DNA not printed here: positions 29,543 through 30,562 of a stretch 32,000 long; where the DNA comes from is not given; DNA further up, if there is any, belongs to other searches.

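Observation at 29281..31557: Tightly coupled methyltransferase, GIY-YIG nuclease and Vsr operon: a candidate type II R-M system of the rare GIY-YIG class, specificity unknown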

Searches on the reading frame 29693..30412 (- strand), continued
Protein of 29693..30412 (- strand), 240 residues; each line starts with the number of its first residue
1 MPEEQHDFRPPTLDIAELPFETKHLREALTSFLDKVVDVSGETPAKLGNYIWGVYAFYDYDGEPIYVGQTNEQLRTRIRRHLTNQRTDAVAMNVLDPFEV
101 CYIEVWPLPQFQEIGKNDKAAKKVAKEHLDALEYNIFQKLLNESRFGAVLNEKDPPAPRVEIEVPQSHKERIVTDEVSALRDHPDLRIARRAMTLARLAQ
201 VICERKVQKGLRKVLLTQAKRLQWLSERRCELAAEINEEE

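Call 76: find_related_loci(query=A2, collection=metagenome_contigs, flank=5000)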
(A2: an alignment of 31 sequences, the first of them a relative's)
Query A2 (284 aa) in metagenome_contigs; peptide patterns used: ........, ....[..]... (x = any residue, [..] = any of these).
600 stretches matched a pattern (row limit reached: there are more); 558 encode a relative of the query (tblastn E <= 1e-3); the best 80 are kept; 80 distinct loci.
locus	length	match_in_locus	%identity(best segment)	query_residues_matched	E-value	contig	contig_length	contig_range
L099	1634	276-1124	82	1-284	2e-177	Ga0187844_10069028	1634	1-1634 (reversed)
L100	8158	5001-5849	82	1-284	1e-162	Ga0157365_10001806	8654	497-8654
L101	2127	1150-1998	81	1-284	7e-173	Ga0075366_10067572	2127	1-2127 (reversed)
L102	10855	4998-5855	77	1-284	4e-155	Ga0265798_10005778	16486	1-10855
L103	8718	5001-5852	78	1-283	1e-154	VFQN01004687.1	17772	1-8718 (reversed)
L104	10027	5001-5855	78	1-284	1e-154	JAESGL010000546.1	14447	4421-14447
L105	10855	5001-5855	78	1-284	1e-154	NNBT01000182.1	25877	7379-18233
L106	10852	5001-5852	78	1-283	1e-154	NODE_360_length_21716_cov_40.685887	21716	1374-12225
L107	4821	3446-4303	76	1-284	3e-156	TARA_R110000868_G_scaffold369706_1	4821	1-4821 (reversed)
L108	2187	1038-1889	76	1-284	2e-164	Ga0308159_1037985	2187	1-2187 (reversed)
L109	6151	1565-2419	77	1-284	3e-154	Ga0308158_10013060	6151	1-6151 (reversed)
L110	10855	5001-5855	78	1-284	9e-154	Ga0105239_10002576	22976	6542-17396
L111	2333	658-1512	78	1-284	1e-163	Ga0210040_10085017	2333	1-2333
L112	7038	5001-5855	78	1-284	6e-153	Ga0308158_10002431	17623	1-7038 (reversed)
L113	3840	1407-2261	77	1-284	6e-157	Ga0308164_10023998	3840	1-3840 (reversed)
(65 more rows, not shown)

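Call 83: search_protein_representatives(alignment_id=A1)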
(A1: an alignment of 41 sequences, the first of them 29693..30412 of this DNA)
Query: 41 sequences, 242 profile positions. Proteins with E-value up to 0.001 (for the whole library): 607; up to 1e-10: 400; up to 1e-30: 167. The best 150 are listed.
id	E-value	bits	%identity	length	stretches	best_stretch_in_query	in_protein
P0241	1.8e-102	358.3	-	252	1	12-240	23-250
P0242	1.2e-101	355.7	-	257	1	11-237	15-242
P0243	1.8e-101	355.1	-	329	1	12-234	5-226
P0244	3.1e-101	354.3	-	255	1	12-240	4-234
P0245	1.5e-86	306.3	-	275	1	12-235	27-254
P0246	6.1e-82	291.1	-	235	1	8-238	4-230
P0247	1.2e-80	286.9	-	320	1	11-239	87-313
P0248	4.3e-79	281.8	-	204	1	71-228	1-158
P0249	2.9e-75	269.3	-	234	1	10-232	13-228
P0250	3.0e-75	269.2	-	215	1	19-231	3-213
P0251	5.9e-73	261.7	-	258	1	20-236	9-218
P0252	3.9e-71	255.8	-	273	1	26-234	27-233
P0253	9.4e-70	251.2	-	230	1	23-237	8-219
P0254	9.4e-70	251.2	-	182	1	18-186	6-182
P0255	1.8e-69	250.3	-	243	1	15-237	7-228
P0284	9.9e-53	195.5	-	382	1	34-234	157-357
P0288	2.1e-51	191.2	-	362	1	29-235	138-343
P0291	2.8e-50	187.5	-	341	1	48-239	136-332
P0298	7.9e-49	182.7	-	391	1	32-234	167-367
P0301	3.5e-48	180.6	-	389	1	19-233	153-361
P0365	3.8e-36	141.2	-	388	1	23-233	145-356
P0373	2.2e-35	138.7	-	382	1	28-177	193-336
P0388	2.4e-33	132.0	-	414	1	36-228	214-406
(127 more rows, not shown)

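Call 84: search_protein_families(library=pfam, proteins=[P0284, P0288, P0298, P0301, P0365, P0388, P0291, P0247, P0243, P0373], max_evalue=0.01)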
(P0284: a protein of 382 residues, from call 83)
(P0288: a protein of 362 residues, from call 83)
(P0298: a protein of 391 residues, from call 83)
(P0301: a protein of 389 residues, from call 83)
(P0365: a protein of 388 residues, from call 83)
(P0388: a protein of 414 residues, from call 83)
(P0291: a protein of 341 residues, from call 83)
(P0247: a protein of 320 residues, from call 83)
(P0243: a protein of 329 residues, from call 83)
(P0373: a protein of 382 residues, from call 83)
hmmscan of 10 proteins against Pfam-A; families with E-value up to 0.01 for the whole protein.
P0284 (382 aa): 1 family
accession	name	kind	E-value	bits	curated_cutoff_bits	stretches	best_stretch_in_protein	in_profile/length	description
PF01541.30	GIY-YIG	-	0.00055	20.6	22.6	1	178-216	2-39/78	GIY-YIG catalytic domain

P0288 (362 aa): 0 families

P0298 (391 aa): 1 family
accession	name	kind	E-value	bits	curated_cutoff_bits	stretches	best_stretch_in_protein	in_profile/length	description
PF01541.30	GIY-YIG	-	5.4e-05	23.8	22.6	1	190-267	2-71/78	GIY-YIG catalytic domain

P0301 (389 aa): 0 families

P0365 (388 aa): 0 families

P0388 (414 aa): 0 families

P0291 (341 aa): 1 family
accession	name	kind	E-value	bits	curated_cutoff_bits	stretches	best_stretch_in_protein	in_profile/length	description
PF01541.30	GIY-YIG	-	0.00013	22.6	22.6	1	143-204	1-61/78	GIY-YIG catalytic domain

P0247 (320 aa): 1 family
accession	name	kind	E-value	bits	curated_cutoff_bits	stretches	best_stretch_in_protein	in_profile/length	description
PF01541.30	GIY-YIG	-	4.2e-05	24.2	22.6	1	129-179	1-50/78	GIY-YIG catalytic domain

P0243 (329 aa): 1 family
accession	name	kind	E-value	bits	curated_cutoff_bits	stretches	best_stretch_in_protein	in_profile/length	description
PF01541.30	GIY-YIG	-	1.1e-05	26.1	22.6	1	48-103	2-56/78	GIY-YIG catalytic domain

P0373 (382 aa): 1 family
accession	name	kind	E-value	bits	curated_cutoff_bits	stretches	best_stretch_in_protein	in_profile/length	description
PF01541.30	GIY-YIG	-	0.0075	17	22.6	0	217-252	3-37/78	GIY-YIG catalytic domain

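Call 86: search_dna_similar(query=P0298, collection=plasmids, mode=protein, max_rows=15)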
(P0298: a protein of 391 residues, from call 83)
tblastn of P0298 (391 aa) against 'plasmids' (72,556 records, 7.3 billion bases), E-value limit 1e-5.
Records with a match: 14; places in all: 14; records where one place covers at least 80% of the query: 0.
Best place of each record, by identity: 60-80% 1; <60% 13.
By first word of the organism name: Methylocystis 3; Sphingomonas 2; Streptomyces 2; Curtobacterium 1; Candidatus 1; Arthrobacter 1; Mesorhizobium 1; Polaromonas 1; Rhodococcus 1; Rhizobium 1.
By predicted mobility (MOB-suite, as given by PLSDB): mobilizable 7; non-mobilizable 5; conjugative 2.
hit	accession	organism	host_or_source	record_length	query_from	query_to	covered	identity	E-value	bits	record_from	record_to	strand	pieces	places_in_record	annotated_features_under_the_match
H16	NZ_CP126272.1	Curtobacterium sp. MCLR17_007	-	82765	138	391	65%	45.7%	1e-35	145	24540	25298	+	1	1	GIY-YIG nuclease family protein | dcm: DNA (cytosine-5-)-methyltransferase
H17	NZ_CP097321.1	Candidatus Mycobacterium methanotrophicum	mixed culture,Cave biofilm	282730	177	387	53%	53.1%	3e-38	185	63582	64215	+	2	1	GIY-YIG nuclease family protein | hypothetical protein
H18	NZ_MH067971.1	Arthrobacter sp.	-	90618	179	387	53%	49.1%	2e-47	180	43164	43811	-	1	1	GIY-YIG nuclease family protein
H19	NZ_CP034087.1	Methylocystis rosea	cell culture,groundwater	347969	181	339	41%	46.0%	6e-31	132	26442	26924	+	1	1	GIY-YIG nuclease family protein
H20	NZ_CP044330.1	Methylocystis rosea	-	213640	181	339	41%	46.0%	1e-30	131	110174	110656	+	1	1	GIY-YIG nuclease family protein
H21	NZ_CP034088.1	Methylocystis rosea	cell culture,groundwater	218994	181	339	41%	46.0%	1e-30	131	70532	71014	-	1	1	GIY-YIG nuclease family protein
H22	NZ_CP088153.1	Mesorhizobium mediterraneum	Cicer arietinum L.,cell culture,radical ...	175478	181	339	41%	45.5%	4e-32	135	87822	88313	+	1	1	GIY-YIG nuclease family protein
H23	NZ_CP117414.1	Sphingomonas naphthae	Single cell,Oil contaminated soil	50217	189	339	39%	46.6%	9e-33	137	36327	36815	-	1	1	GIY-YIG nuclease family protein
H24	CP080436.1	Sphingomonas sp. DS-9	-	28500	189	339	39%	46.0%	2e-32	136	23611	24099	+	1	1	record has no annotation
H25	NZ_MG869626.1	Polaromonas sp. W5N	Werenskioldbreen Glacier, Spitsbergen, ...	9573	181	339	41%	41.6%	3e-28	124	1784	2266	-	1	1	GIY-YIG nuclease family protein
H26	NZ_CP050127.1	Rhodococcus erythropolis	pure culture,petroleum-contaminated soil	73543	178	341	41%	41.0%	3e-16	111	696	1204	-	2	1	none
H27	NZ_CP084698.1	Rhizobium ruizarguesonis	Pisum sativum L.,Cell culture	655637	191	245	14%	63.6%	3e-11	73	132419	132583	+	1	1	hypothetical protein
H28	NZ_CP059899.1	Streptomyces sp. M54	Paper wasp,inmature insects,pupae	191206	2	94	24%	35.1%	3e-7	61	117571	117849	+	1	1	caspase family protein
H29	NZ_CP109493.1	Streptomyces sp. NBC_01435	-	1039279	3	98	25%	31.6%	1e-6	59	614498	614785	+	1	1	record has no annotation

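Call 87: find_homologous_proteins(query=P0298, max_evalue=1e-20)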
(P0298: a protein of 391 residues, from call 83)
Query P0298 (391 aa): 93 proteins with E <= 1e-20 among 8000 candidates.
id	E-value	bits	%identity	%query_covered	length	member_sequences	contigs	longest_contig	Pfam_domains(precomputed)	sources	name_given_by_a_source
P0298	5.1e-258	874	100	100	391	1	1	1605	-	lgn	-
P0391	1.6e-96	342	48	96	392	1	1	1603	-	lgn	-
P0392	2.3e-91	325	45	95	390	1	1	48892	-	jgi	jgi:hypothetical protein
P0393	2.4e-90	322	42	99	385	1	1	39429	-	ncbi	ncbi:GIY-YIG nuclease family protein [Streptomyces sp. NPDC002143]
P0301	4.2e-90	321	44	98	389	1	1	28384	-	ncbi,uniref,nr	ncbi:hypothetical protein [Streptomyces sp. rh34]|uniref:hypothetical protein n=1 Tax=Streptomyces s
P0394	1.8e-88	316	46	95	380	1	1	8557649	-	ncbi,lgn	ncbi:hypothetical protein SUDANB95_06933 [Actinosynnema sp. ALI-1.44]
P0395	5.6e-88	314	45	95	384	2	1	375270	-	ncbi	ncbi:GIY-YIG nuclease family protein [Actinosynnema sp. NPDC023794]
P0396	2.2e-81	292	58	62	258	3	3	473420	PF01541.31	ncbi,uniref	ncbi:GIY-YIG nuclease family protein [Streptomyces griseus]|uniref:GIY-YIG nuclease family protein n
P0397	6.9e-80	287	58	60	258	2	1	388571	PF01541.31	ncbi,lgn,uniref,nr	ncbi:GIY-YIG nuclease family protein [Streptomyces sp. ID03-2B]|uniref:GIY-YIG nuclease family prote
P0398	2.4e-79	286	57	60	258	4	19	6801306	PF01541.31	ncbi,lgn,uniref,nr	ncbi:GIY-YIG nuclease family protein [Streptomyces sp. NPDC059698]|uniref:GIY-YIG nuclease family pr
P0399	3.1e-79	285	46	95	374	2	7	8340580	-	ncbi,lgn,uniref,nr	ncbi:GIY-YIG nuclease family protein [Actinosynnema pretiosum subsp. pretiosum]|uniref:GIY-YIG nucle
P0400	2.0e-78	282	57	60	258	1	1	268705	PF01541.31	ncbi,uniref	ncbi:GIY-YIG nuclease family protein [Streptomyces sp. NPDC048604]|uniref:GIY-YIG nuclease family pr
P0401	2.2e-77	279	59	60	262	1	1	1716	PF01541.31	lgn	-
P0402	2.4e-77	279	58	59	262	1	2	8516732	PF01541.31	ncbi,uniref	ncbi:GIY-YIG nuclease family protein [Saccharothrix sp. HUAS TT1]|uniref:GIY-YIG nuclease family pro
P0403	5.2e-76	275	56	60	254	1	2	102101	-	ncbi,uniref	ncbi:GIY-YIG nuclease family protein [Streptomyces sp. NPDC001857]|uniref:GIY-YIG nuclease family pr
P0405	1.3e-75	273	56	60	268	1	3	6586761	PF01541.31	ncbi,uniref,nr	ncbi:GIY-YIG nuclease family protein [Micromonospora endophytica]|uniref:Excinuclease ABC subunit C 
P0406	5.4e-75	271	58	57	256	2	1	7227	PF01541.31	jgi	jgi:hypothetical protein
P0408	1.6e-74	270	54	61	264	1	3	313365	PF01541.31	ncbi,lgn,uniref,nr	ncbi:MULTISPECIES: GIY-YIG nuclease family protein [Actinosynnema]|uniref:GIY-YIG nuclease family pr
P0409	3.0e-74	269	58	57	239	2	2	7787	PF01541.31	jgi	jgi:hypothetical protein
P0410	7.9e-74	267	52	60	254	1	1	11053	PF01541.31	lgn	-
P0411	7.1e-73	264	56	60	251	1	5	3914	PF01541.31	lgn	-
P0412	7.6e-73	264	53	60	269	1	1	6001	PF01541.31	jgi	jgi:hypothetical protein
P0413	1.3e-72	263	54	60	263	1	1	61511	PF01541.31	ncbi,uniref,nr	ncbi:GIY-YIG nuclease family protein [Saccharothrix sp. NRRL B-16314]|uniref:GIY-YIG nuclease family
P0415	2.2e-72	263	56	57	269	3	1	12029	PF01541.31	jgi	-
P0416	3.5e-72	262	53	60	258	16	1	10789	PF01541.31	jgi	jgi:GIY-YIG catalytic domain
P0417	7.2e-72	261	57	60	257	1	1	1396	PF01541.31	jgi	jgi:hypothetical protein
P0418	7.8e-72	261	52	62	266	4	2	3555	PF01541.31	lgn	-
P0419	1.3e-71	260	53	60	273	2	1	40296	PF01541.31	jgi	-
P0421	4.5e-71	258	52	60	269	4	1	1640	PF01541.31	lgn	-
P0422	7.5e-71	258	51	60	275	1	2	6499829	PF01541.31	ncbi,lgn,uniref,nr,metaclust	ncbi:GIY-YIG nuclease family protein [Micromonospora yangpuensis]|uniref:GIY-YIG catalytic domain-co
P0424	1.1e-70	257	54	60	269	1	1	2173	PF01541.31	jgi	-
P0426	3.9e-70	255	52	61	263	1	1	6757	PF01541.31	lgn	-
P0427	1.3e-69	254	55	55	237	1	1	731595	PF01541.31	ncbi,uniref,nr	ncbi:GIY-YIG nuclease family protein [Micromonospora noduli]|uniref:GIY-YIG nuclease family protein 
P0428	1.4e-69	253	52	61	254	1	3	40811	PF01541.31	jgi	jgi:hypothetical protein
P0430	5.0e-69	252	54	57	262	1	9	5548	PF01541.31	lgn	-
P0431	5.2e-69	252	51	61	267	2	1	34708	PF01541.31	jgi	-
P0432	7.1e-69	251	55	57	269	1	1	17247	PF01541.31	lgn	-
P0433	7.1e-69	251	55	56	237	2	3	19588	PF01541.31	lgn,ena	-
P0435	2.8e-68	249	52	60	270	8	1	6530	PF01541.31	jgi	jgi:hypothetical protein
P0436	3.2e-68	249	51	60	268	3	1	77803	PF01541.31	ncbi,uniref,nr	ncbi:GIY-YIG nuclease family protein [Micromonospora sp. ALFpr18c]|uniref:GIY-YIG nuclease family pr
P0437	4.5e-68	248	51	60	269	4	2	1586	PF01541.31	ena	-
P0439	7.6e-68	248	54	54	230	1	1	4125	PF01541.31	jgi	jgi:hypothetical protein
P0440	1.3e-67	247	54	56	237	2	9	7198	PF01541.31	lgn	-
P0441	1.5e-67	247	54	60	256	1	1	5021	PF01541.31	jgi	jgi:hypothetical protein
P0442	2.8e-67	246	55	57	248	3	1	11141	PF01541.31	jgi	-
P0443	7.8e-67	244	53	57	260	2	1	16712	PF01541.31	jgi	jgi:GIY-YIG catalytic domain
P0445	9.9e-67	244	53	61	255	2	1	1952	PF01541.31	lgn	-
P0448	2.5e-66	243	55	54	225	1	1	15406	PF01541.31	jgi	jgi:hypothetical protein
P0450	4.1e-66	242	52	60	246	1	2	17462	PF01541.31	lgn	-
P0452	6.5e-66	241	56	57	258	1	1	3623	PF01541.31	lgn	-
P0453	9.1e-66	241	53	57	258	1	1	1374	PF01541.31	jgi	jgi:hypothetical protein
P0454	1.2e-65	240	55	57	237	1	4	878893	PF01541.31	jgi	-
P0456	8.1e-65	238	52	59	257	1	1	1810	PF01541.31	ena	-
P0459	1.0e-63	234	52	60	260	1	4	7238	PF01541.31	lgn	-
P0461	2.1e-62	230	54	55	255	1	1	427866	PF01541.31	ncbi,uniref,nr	ncbi:GIY-YIG nuclease family protein [Crossiella sp. SN42]|uniref:GIY-YIG nuclease family protein n=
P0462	3.8e-61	226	50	60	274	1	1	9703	PF01541.31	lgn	-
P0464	3.8e-60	222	50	61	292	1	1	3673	PF01541.31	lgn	-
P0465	1.2e-58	217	47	60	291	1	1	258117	PF01541.31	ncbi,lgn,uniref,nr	ncbi:GIY-YIG nuclease family protein [Lentzea sp. BCCO 10_0856]|uniref:GIY-YIG nuclease family prote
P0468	5.8e-54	202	48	59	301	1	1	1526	PF01541.31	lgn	-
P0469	2.5e-53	200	50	57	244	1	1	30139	PF01541.31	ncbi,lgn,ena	-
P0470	1.2e-52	198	47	60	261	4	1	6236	PF01541.31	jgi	jgi:GIY-YIG catalytic domain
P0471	6.0e-51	192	48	57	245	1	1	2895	PF01541.31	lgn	-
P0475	3.1e-49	186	51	52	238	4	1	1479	PF01541.31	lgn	-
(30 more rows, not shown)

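Call 88: find_encoding_contigs(protein=P0399, flank=5000, max_places=2)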
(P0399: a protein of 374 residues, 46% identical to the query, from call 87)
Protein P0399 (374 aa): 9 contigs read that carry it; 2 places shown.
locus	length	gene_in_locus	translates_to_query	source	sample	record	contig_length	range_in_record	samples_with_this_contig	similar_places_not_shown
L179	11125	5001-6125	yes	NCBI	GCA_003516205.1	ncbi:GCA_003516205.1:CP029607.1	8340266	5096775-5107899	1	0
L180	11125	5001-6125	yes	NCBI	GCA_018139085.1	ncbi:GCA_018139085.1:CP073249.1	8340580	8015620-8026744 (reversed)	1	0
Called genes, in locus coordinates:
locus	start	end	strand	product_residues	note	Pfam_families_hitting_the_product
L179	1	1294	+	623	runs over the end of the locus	PF12775:AAA_7 (faint), PF13086:AAA_11 (faint), PF13191:AAA_16 (faint), PF00004:AAA (faint), PF07728:AAA_5 (faint), PF13401:AAA_22 (faint)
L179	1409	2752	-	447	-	PF00106:adh_short, PF13561:adh_short_C2 (weak)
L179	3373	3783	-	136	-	PF13474:SnoaL_3 (weak)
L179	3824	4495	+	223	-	PF12464:Mac, PF00132:Hexapep, PF14602:Hexapep_2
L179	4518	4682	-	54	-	-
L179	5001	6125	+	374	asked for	-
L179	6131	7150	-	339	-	PF07478:Dala_Dala_lig_C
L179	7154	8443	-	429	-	-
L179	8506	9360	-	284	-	PF01596:Methyltransf_3, PF13578:Methyltransf_24, PF13649:Methyltransf_25 (faint)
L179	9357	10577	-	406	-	PF13685:Fe-ADH_2 (faint), PF01761:DHQ_synthase, PF24621:DHQS_C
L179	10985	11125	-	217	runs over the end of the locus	PF00072:Response_reg, PF00196:GerE, PF08281:Sigma70_r4_2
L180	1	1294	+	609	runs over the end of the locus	PF12775:AAA_7 (faint), PF13191:AAA_16 (faint), PF00004:AAA (faint), PF07728:AAA_5 (faint), PF13086:AAA_11 (faint), PF13401:AAA_22 (faint)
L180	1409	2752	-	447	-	PF00106:adh_short, PF13561:adh_short_C2 (weak)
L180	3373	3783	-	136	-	PF13474:SnoaL_3 (weak)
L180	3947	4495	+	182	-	PF12464:Mac, PF00132:Hexapep, PF14602:Hexapep_2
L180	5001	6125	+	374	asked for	-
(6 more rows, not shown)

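Call 89: find_encoding_contigs(protein=P0398, flank=5000, max_places=2)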
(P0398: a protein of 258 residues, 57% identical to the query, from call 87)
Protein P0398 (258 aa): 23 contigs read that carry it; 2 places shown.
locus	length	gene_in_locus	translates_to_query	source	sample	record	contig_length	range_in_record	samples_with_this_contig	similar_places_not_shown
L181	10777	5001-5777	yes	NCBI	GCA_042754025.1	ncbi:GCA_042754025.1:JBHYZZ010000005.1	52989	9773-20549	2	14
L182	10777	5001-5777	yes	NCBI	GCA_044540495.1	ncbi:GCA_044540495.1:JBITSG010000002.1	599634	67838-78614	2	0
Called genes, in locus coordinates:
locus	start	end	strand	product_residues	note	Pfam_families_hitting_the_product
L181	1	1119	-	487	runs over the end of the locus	PF07730:HisKA_3, PF02518:HATPase_c (weak)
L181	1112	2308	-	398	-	PF01757:Acyl_transf_3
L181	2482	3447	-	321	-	PF06259:Abhydrolase_8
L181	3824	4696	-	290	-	PF00561:Abhydrolase_1, PF12146:Hydrolase_4 (weak)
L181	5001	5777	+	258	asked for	PF01541:GIY-YIG (weak)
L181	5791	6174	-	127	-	PF03852:Vsr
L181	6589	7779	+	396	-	PF00145:DNA_methylase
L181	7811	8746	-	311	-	PF13020:NOV_C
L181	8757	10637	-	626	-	PF04851:ResIII (faint), PF00176:SNF2-rel_dom, PF00271:Helicase_C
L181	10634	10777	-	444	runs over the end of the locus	-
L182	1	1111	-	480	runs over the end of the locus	PF07730:HisKA_3, PF02518:HATPase_c (weak)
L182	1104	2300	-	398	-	PF01757:Acyl_transf_3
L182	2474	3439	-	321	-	PF06259:Abhydrolase_8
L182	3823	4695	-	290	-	PF00561:Abhydrolase_1, PF12146:Hydrolase_4 (faint)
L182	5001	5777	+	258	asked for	PF01541:GIY-YIG (weak)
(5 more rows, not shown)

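Call 90: find_encoding_contigs(protein=P0422, flank=5000, max_places=2)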
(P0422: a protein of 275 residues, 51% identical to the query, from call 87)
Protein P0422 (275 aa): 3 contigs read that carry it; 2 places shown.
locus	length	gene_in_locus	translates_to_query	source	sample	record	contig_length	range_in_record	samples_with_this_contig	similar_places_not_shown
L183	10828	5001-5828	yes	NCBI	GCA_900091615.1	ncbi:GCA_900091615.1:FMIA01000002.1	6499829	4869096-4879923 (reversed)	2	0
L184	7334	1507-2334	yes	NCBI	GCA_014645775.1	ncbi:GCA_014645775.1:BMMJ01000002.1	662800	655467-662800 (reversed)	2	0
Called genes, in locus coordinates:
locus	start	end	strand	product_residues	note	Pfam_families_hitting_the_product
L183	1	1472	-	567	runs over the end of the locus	-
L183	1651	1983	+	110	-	-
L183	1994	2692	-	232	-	-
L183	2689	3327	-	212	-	-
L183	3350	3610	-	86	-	-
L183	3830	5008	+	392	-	PF00145:DNA_methylase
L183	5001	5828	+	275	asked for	PF01541:GIY-YIG (weak)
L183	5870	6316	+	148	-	PF03852:Vsr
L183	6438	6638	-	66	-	PF04149:DUF397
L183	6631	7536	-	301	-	PF13560:HTH_31, PF19054:DUF5753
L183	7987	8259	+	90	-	-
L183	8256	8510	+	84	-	-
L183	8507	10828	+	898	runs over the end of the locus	-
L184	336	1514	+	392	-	PF00145:DNA_methylase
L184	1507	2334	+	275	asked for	PF01541:GIY-YIG (weak)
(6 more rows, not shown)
